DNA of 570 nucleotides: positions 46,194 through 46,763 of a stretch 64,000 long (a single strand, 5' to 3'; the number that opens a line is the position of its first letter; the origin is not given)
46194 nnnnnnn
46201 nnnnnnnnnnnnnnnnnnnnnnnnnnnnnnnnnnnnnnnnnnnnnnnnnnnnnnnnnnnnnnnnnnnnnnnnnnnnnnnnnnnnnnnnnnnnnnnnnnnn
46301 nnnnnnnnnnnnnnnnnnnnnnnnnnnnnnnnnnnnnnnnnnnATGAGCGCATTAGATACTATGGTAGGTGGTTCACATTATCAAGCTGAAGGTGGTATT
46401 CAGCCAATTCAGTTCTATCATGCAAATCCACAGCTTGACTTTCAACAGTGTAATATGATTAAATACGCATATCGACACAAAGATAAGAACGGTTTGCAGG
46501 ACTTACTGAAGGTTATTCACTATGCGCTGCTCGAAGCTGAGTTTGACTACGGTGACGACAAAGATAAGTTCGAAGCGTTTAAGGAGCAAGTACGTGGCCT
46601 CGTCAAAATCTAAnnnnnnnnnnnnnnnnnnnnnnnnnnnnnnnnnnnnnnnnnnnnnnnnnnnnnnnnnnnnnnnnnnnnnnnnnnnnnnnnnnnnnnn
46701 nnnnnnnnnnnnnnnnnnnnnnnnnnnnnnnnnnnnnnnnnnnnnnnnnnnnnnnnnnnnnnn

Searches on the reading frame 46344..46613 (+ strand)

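Call 102: search_protein_families(library=pfam, proteins=[window:46344-46613:+], max_evalue=0.1)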
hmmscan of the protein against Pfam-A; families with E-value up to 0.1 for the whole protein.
window:46344-46613:+ (89 aa): 1 family
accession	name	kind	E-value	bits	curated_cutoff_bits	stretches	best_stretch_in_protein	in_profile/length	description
PF11753.13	DUF3310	-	2.1e-10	40.9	24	1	11-61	5-59/60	Protein of unknwon function (DUF3310)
